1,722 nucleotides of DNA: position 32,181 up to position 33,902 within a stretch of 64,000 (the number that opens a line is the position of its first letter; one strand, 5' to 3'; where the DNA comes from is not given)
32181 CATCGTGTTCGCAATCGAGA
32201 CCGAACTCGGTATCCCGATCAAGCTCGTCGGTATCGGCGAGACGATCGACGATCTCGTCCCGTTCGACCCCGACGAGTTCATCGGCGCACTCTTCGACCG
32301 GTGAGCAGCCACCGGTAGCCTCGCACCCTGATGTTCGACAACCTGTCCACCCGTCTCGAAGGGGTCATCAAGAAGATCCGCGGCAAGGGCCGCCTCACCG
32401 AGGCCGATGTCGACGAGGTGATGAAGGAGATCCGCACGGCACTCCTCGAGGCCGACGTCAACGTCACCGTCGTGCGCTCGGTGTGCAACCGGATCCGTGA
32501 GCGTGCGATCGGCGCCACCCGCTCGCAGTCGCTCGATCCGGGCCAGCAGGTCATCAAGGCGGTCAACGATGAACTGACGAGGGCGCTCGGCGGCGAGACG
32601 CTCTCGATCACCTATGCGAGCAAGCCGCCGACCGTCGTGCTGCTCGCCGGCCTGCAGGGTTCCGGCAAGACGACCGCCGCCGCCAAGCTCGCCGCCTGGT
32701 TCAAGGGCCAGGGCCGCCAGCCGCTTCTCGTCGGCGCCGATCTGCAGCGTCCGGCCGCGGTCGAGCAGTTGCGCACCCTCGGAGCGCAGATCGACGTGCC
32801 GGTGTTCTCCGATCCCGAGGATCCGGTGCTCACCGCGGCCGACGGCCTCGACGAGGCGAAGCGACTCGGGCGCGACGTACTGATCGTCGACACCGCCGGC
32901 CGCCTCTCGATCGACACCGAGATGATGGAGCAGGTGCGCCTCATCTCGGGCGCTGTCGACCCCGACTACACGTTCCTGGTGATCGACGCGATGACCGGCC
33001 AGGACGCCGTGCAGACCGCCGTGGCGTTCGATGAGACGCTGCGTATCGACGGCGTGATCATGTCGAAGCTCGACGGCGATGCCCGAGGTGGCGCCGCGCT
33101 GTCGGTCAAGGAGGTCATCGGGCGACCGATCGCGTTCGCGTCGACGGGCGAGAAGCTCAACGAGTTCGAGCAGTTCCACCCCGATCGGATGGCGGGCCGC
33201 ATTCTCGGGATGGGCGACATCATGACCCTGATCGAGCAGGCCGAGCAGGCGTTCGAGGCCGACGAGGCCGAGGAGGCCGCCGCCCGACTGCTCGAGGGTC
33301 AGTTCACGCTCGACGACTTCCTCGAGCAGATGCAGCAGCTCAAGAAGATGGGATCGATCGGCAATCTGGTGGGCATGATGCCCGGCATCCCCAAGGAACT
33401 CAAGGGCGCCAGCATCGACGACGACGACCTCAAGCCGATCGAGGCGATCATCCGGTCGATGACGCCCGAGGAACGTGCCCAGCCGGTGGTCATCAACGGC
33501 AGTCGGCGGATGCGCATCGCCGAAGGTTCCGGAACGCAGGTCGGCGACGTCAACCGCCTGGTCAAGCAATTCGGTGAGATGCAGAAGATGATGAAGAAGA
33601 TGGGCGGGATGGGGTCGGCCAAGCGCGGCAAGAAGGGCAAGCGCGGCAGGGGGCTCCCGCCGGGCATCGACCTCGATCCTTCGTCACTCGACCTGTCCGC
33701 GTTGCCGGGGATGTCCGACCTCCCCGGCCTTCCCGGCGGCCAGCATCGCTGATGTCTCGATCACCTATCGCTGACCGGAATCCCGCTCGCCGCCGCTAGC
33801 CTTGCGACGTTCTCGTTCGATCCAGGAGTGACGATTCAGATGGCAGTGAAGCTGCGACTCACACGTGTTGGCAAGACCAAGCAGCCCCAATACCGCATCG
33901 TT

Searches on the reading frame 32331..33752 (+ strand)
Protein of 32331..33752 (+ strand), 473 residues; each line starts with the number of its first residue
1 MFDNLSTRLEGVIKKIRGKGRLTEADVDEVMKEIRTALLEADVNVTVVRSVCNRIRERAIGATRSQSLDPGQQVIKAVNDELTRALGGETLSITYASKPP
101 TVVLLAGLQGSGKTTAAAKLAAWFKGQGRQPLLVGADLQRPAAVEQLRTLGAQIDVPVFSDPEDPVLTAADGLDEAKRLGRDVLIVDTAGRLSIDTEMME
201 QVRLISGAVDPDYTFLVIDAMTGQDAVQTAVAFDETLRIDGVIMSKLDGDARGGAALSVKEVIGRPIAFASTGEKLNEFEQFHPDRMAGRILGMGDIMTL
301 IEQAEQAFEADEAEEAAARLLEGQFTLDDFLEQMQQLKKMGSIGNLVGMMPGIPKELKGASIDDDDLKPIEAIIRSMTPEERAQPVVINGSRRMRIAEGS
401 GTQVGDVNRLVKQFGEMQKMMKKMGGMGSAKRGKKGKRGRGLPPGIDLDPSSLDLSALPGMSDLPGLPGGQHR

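Call 78: search_protein_families(library=pfam, proteins=[window:32331-33752:+], max_evalue=0.00001)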
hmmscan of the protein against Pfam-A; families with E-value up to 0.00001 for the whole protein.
window:32331-33752:+ (473 aa): 5 families
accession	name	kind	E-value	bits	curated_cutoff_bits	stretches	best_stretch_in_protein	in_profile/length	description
PF00448.28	SRP54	-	8.4e-67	225.1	22.7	1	100-293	1-196/196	SRP54-type protein, GTPase domain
PF02978.25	SRP_SPB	-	1.1e-35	122.3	27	1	324-421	1-91/91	Signal peptide binding domain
PF02881.24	SRP54_N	-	4.3e-24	85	22.4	1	5-82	1-75/75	SRP54-type protein, helical bundle domain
PF13401.12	AAA_22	-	5.2e-08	33.7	27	1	101-207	6-109/130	AAA domain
PF01656.29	CbiA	-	3.4e-06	27.5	25.4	0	110-252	9-88/125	CobQ/CobB/MinD/ParA nucleotide binding domain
